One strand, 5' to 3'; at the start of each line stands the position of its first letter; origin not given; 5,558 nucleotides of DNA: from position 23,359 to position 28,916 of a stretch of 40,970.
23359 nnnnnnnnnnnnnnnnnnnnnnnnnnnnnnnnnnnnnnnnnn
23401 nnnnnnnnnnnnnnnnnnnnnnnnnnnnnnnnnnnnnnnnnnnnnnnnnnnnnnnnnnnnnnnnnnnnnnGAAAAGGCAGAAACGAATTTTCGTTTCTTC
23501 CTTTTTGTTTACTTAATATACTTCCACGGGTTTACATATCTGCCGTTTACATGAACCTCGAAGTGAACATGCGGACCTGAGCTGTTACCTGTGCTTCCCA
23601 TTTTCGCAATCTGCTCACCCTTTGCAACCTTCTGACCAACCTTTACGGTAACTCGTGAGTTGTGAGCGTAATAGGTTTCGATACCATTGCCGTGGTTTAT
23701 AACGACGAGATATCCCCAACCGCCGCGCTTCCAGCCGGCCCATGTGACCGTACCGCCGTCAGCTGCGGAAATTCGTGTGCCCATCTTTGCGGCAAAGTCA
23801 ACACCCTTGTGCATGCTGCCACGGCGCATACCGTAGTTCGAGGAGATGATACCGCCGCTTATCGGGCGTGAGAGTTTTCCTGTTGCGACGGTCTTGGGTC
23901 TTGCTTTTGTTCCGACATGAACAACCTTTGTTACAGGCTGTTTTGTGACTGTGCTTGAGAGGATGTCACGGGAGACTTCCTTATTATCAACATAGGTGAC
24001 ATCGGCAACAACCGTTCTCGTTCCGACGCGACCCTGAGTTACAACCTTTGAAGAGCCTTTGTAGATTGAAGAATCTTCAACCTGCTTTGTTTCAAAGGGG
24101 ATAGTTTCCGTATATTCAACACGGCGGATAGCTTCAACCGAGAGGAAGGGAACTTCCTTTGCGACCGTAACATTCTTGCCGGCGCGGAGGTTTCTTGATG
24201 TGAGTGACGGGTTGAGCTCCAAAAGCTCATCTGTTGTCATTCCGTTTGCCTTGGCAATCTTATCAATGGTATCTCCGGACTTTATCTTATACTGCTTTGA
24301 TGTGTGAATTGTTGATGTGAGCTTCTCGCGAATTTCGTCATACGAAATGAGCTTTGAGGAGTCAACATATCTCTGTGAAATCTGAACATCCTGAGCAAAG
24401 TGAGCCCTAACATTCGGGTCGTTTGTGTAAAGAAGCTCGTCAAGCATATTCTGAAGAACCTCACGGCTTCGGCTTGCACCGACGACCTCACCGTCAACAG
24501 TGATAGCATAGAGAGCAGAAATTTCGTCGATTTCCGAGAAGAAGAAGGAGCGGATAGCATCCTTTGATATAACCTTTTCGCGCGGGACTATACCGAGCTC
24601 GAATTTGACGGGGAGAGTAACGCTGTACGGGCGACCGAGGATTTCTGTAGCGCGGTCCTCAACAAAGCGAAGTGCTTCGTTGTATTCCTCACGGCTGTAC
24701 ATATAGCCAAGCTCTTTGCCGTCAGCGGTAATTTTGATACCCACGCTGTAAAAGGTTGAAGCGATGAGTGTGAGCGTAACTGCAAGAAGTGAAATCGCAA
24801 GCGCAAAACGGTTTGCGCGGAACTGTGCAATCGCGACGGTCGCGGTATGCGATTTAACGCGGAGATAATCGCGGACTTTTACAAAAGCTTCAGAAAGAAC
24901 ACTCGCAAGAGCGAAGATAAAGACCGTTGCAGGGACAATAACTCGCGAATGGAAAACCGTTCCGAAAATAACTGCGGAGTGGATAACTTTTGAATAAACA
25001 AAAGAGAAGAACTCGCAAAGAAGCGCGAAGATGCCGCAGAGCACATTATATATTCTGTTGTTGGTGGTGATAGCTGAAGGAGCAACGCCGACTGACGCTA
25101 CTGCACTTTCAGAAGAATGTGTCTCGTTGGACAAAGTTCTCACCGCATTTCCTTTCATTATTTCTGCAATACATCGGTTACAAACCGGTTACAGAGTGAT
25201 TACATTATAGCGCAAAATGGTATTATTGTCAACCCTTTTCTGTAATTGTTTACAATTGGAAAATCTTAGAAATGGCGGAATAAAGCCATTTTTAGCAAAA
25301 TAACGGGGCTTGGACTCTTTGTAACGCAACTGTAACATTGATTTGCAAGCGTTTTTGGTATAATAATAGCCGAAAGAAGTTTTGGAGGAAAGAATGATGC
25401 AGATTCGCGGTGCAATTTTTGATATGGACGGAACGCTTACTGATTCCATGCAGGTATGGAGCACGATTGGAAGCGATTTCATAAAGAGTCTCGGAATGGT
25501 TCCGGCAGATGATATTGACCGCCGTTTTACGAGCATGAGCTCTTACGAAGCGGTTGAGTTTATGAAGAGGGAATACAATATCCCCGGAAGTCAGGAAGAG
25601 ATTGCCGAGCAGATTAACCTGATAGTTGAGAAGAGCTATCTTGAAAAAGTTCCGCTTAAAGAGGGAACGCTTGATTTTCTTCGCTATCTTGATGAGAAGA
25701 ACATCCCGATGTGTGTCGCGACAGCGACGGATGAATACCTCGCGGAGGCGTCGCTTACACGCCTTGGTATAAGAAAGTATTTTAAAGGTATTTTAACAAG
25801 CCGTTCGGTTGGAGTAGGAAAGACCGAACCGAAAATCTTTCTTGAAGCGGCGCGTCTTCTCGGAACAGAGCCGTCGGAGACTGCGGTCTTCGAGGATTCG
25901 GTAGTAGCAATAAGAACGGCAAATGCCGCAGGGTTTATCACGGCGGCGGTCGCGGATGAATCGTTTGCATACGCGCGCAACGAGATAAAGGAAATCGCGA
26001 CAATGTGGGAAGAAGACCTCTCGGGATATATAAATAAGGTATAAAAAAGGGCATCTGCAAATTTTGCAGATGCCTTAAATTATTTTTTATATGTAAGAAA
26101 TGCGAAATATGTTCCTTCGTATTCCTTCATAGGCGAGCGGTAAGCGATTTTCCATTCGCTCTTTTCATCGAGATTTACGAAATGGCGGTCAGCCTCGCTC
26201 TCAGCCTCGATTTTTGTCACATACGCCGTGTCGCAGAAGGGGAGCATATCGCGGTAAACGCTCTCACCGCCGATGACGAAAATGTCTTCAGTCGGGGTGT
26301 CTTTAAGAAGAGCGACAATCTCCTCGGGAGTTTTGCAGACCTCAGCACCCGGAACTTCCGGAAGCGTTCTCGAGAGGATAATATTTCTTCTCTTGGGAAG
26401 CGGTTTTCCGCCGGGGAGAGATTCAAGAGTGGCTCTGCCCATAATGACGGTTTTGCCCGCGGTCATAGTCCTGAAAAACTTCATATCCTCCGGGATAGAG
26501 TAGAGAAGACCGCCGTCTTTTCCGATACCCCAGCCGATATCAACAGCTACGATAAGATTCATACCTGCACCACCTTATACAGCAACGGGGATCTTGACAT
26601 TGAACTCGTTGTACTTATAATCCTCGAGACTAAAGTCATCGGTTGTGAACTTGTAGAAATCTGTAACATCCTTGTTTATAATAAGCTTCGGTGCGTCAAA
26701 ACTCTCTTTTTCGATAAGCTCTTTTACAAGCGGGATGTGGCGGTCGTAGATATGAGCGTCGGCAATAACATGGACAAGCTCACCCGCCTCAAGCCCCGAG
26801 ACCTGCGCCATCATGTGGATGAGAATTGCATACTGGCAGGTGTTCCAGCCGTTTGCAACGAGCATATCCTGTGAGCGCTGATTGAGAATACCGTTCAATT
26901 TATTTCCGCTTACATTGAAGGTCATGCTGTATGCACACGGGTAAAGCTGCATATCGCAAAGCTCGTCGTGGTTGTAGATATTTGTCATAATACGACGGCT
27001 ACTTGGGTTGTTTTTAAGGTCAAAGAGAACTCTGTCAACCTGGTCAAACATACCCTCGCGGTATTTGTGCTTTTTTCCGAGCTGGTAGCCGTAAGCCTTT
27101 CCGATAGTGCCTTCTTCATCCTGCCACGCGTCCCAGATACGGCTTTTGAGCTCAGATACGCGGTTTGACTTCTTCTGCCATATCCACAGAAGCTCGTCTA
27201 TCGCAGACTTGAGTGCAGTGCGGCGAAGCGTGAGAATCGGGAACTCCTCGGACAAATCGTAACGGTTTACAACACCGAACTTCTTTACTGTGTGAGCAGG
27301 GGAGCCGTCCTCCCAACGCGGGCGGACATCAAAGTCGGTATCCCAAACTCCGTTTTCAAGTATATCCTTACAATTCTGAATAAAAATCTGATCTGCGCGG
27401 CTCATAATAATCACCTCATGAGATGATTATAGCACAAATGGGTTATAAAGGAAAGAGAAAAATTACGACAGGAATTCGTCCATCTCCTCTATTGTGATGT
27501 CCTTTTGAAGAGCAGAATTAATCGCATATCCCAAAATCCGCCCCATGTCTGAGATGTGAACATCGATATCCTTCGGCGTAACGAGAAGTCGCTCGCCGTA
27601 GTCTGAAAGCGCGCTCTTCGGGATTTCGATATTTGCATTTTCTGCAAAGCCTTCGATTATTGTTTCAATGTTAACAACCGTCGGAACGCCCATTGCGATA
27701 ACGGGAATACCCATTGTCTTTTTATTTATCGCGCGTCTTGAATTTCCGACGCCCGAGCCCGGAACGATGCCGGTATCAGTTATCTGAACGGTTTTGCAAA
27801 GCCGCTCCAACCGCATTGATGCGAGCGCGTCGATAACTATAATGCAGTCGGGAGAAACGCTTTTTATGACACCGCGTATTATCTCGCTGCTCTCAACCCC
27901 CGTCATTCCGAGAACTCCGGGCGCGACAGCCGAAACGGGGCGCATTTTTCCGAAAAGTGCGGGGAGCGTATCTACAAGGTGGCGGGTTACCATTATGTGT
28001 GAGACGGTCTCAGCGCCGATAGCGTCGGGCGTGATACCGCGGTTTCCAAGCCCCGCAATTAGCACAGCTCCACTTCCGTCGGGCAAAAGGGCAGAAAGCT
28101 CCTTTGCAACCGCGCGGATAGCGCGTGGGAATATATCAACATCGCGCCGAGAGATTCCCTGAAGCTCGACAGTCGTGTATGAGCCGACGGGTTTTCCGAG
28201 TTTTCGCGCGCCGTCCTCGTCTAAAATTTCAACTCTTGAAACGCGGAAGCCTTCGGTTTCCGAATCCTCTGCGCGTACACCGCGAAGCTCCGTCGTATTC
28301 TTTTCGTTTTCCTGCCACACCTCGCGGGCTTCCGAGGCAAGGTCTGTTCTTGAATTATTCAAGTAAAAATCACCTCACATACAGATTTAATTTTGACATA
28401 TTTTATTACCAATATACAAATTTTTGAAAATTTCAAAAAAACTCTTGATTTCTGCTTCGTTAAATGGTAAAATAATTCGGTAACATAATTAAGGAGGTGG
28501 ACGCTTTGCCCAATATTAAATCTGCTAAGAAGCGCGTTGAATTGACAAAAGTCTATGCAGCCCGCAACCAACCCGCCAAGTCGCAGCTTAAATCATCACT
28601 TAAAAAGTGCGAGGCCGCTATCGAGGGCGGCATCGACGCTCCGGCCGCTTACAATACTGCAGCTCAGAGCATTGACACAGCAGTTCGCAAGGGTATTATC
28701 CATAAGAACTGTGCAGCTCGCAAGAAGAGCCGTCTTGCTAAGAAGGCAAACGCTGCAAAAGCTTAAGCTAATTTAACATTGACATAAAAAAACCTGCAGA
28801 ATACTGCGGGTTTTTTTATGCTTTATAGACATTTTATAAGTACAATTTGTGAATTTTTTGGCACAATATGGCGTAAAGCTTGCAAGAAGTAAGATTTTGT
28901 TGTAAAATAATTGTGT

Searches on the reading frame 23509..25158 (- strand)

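Call 35: search_protein_families(library=pfam, proteins=[window:23509-25158:-], max_evalue=0.00001)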
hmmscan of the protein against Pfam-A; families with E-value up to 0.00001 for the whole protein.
window:23509-25158:- (549 aa): 3 families
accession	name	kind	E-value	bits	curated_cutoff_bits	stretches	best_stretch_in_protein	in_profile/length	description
PF01551.29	Peptidase_M23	-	1.9e-36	124.6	28.7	1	449-544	2-96/96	Peptidase family M23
PF07501.17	G5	-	3.5e-24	85.3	23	1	345-418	2-75/75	G5 domain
PF01476.26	LysM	-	2.2e-10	40.7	20.9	1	290-331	1-41/43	LysM domain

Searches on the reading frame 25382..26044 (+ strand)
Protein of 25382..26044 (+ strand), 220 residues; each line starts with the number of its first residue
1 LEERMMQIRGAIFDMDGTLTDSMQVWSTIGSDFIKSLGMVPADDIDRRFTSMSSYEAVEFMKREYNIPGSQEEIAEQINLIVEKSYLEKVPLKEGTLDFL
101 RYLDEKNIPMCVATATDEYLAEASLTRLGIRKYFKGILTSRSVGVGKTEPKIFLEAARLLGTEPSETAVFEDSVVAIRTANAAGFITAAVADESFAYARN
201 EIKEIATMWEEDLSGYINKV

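Call 85: search_protein_families(library=pfam, proteins=[window:25382-26044:+], max_evalue=0.00001)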
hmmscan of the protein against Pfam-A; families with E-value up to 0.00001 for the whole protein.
window:25382-26044:+ (220 aa): 3 families
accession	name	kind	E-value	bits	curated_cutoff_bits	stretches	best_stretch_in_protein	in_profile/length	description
PF00702.32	Hydrolase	-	1.7e-26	94.3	26.4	1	8-184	1-191/191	haloacid dehalogenase-like hydrolase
PF13419.12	HAD_2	-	7.5e-24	85.2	23.8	1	12-190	2-178/178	Haloacid dehalogenase-like hydrolase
PF12710.13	HAD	-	6.4e-09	36.9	27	1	11-173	1-181/189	haloacid dehalogenase-like hydrolase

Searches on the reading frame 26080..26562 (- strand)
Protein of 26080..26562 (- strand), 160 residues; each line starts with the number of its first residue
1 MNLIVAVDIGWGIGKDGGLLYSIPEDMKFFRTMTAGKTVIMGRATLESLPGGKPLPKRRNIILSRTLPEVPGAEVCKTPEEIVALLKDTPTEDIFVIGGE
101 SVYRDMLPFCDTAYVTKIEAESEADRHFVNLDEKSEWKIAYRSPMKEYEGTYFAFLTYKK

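Call 85: search_protein_families(library=pfam, proteins=[window:26080-26562:-], max_evalue=0.00001)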
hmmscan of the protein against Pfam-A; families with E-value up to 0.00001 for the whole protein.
window:26080-26562:- (160 aa): 1 family
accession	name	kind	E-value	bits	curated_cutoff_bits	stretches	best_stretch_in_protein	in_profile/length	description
PF00186.24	DHFR_1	-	1.1e-42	145.8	25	1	2-160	3-159/159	Dihydrofolate reductase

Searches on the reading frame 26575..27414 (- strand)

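Call 85: search_protein_families(library=pfam, proteins=[window:26575-27414:-], max_evalue=0.00001)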
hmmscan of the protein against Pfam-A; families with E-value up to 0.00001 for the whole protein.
window:26575-27414:- (279 aa): 1 family
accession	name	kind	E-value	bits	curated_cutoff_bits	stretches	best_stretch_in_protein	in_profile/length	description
PF00303.24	Thymidylat_synt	-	1e-87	294.1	24.3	1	10-278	2-265/266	Thymidylate synthase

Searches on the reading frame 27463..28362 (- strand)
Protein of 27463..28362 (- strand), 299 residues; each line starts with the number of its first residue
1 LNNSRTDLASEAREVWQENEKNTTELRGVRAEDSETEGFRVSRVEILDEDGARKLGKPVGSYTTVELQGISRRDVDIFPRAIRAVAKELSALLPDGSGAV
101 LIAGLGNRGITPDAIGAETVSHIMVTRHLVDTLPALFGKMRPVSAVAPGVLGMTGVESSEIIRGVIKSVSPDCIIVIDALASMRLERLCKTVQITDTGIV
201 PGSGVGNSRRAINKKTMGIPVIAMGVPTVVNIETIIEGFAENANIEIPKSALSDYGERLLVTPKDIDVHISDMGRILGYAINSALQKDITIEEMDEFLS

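Call 85: search_protein_families(library=pfam, proteins=[window:27463-28362:-], max_evalue=0.00001)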
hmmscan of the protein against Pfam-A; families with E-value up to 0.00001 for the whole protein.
window:27463-28362:- (299 aa): 1 family
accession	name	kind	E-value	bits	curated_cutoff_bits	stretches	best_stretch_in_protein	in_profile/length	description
PF03418.19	Peptidase_A25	-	1.8e-78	264.4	27.8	2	10-236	2-235/353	Germination protease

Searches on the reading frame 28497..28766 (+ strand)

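Call 85: search_protein_families(library=pfam, proteins=[window:28497-28766:+], max_evalue=0.00001)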
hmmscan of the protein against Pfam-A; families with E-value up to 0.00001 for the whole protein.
window:28497-28766:+ (89 aa): 1 family
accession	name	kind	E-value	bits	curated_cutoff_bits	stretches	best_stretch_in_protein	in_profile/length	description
PF01649.23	Ribosomal_S20p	-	5.1e-24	85.2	29.5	1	5-85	1-83/83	Ribosomal protein S20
